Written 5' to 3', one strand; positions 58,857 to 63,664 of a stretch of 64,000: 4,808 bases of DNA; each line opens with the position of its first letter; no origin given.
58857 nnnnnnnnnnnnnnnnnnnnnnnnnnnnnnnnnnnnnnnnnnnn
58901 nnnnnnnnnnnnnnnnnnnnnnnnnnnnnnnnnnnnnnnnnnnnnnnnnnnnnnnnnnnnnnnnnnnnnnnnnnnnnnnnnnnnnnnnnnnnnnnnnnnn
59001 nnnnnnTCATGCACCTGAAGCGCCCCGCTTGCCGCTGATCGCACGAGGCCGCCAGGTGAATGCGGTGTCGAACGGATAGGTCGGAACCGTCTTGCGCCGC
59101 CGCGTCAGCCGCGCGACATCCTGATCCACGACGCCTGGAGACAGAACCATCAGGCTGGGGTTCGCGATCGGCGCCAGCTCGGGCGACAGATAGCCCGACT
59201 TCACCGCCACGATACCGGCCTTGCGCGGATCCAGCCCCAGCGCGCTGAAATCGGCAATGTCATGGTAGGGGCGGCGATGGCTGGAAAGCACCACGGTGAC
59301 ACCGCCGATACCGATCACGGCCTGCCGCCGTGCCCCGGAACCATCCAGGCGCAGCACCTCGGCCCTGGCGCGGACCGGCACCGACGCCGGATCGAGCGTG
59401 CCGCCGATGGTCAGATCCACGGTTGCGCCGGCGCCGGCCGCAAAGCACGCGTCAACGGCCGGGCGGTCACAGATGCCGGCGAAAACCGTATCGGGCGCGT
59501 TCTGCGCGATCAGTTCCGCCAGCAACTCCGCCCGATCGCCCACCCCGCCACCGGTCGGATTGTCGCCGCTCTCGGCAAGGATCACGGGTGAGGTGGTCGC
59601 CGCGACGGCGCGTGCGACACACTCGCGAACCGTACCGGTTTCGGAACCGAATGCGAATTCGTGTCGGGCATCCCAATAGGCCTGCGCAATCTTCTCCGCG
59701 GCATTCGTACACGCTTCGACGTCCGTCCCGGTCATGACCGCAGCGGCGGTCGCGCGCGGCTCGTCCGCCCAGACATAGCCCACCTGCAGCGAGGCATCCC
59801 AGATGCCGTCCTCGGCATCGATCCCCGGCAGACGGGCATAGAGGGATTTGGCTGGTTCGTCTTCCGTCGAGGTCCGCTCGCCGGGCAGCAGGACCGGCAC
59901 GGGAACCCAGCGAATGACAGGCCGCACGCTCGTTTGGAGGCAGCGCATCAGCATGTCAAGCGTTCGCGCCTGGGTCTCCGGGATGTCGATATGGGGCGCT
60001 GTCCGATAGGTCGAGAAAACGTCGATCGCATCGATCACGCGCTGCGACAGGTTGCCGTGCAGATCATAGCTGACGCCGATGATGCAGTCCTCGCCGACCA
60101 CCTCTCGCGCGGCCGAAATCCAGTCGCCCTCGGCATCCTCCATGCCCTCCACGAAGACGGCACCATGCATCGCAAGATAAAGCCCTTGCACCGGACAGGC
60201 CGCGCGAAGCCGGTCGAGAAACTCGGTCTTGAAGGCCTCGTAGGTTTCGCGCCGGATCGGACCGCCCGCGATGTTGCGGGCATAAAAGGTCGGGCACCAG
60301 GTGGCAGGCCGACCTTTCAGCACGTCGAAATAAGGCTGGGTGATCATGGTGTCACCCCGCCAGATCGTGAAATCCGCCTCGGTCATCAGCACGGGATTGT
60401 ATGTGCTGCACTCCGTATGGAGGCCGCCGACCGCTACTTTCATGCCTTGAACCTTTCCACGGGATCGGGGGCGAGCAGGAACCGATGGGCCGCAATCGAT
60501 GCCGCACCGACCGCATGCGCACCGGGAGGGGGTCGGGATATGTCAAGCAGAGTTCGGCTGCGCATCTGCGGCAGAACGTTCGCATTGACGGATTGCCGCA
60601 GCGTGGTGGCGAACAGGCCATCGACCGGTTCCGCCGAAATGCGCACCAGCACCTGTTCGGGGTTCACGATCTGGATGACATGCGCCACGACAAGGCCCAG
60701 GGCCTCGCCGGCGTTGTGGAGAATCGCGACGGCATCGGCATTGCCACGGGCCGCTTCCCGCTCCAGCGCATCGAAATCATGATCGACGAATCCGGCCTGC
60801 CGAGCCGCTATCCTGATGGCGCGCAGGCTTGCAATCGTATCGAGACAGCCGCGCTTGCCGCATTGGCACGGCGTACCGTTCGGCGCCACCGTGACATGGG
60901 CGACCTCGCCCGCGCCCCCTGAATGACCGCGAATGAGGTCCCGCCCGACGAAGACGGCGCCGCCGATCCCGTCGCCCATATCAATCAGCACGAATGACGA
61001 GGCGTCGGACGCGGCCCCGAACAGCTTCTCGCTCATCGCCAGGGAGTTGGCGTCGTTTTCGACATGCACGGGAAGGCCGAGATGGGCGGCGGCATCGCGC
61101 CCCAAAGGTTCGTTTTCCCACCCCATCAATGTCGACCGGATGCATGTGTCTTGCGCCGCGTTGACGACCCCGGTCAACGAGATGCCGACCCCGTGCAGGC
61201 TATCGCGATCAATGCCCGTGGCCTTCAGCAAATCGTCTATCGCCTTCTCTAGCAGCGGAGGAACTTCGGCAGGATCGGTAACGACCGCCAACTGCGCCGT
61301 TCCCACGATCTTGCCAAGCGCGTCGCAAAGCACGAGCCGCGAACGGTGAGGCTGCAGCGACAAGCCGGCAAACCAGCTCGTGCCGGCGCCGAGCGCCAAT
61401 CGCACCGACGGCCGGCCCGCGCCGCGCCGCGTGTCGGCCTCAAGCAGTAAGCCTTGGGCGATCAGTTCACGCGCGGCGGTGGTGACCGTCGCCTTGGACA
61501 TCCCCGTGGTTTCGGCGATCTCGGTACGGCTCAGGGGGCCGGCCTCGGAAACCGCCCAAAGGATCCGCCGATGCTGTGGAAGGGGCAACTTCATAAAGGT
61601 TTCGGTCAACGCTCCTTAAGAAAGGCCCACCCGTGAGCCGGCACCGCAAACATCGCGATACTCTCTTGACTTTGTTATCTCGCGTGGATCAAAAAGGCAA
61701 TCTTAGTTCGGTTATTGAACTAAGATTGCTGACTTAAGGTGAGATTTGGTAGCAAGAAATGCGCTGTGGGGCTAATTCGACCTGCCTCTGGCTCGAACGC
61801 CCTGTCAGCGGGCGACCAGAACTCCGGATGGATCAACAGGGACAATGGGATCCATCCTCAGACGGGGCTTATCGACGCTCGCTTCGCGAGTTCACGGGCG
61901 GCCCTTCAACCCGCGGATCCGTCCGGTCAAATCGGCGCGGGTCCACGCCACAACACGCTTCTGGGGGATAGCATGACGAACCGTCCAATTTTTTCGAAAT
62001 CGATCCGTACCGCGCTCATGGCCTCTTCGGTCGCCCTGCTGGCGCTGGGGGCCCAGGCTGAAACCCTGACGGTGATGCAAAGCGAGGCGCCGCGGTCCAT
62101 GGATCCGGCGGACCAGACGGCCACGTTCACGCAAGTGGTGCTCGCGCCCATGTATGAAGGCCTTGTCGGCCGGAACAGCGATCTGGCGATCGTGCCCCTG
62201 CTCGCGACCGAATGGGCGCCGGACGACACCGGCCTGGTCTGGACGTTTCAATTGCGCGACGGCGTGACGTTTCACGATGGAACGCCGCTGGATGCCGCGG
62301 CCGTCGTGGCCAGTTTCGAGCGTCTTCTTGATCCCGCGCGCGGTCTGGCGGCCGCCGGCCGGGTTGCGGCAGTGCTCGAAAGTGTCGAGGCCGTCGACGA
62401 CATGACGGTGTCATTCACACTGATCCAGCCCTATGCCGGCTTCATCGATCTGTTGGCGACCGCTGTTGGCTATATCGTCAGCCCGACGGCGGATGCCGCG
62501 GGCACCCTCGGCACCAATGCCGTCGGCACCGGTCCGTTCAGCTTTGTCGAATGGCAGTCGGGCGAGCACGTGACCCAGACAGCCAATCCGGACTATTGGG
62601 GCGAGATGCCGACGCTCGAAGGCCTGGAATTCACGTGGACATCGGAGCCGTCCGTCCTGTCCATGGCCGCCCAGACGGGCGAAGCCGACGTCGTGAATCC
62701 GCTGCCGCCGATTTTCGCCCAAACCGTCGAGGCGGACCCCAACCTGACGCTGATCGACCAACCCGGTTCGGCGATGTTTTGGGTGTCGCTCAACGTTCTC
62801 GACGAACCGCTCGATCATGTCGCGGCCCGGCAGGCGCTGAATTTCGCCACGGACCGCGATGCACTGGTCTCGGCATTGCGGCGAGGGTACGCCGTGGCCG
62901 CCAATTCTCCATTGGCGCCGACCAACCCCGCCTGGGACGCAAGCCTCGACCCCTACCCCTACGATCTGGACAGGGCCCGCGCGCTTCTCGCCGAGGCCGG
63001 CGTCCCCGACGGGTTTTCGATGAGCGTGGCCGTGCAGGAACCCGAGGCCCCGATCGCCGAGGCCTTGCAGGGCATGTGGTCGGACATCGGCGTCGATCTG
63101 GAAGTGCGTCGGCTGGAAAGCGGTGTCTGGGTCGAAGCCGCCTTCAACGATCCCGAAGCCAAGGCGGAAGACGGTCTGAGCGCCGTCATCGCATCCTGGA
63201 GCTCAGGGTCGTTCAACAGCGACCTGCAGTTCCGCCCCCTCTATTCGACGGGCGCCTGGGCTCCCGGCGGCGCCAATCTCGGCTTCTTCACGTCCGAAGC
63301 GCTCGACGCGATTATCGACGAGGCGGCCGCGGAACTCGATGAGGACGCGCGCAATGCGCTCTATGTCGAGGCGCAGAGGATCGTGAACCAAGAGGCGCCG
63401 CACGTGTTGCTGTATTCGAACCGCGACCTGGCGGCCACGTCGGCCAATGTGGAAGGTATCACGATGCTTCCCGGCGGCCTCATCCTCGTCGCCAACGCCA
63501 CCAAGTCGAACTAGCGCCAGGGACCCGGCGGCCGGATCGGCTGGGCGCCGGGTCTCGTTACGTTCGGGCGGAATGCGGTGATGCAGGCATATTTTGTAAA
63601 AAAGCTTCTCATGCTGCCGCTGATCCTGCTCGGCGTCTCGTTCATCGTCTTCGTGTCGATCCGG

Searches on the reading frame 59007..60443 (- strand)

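Call 39: search_protein_families(library=pfam, proteins=[window:59007-60443:-], max_evalue=0.0001)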
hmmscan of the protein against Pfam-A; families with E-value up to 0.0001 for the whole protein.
window:59007-60443:- (478 aa): 2 families
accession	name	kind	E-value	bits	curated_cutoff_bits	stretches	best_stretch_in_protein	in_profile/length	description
PF07364.17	DUF1485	-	4.7e-92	308.8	22.8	1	2-279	1-289/290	Metallopeptidase family M81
PF07171.17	MlrC_C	-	2e-49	168.7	27.2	1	289-450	1-178/178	MlrC C-terminus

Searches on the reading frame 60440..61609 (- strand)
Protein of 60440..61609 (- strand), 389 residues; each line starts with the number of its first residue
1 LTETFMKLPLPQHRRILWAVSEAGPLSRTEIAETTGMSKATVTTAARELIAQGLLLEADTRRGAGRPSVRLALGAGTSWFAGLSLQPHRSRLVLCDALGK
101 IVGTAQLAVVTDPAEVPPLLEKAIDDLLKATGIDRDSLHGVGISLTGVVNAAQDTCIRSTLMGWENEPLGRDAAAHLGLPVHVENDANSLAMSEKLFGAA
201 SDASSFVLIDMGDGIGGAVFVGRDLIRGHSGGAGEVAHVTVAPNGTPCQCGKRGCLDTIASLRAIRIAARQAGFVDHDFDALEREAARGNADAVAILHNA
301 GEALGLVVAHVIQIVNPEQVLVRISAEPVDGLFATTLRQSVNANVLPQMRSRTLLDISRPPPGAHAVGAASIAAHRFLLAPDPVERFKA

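Call 39: search_protein_families(library=pfam, proteins=[window:60440-61609:-], max_evalue=0.0001)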
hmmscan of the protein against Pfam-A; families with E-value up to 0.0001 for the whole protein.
window:60440-61609:- (389 aa): 4 families
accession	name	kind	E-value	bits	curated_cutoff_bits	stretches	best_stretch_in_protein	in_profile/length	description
PF00480.26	ROK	-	1e-49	170.1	22.9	1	90-373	11-291/294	ROK family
PF12802.13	MarR_2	-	8.2e-10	39.1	27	1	11-59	5-57/61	MarR family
PF13412.12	HTH_24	-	1.7e-07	31.1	21.9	1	12-54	4-46/48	Winged helix-turn-helix DNA-binding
PF01047.28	MarR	-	5.9e-06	26.5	24.6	1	15-55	7-47/59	MarR family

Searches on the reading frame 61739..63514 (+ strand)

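Call 39: search_protein_families(library=pfam, proteins=[window:61739-63514:+], max_evalue=0.0001)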
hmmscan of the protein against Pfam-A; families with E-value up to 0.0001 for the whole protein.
window:61739-63514:+ (591 aa): 1 family
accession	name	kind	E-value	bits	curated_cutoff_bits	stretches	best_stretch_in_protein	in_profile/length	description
PF00496.27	SBP_bac_5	-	1.3e-87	294.8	32.4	1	151-507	2-366/368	Bacterial extracellular solute-binding proteins, family 5 Middle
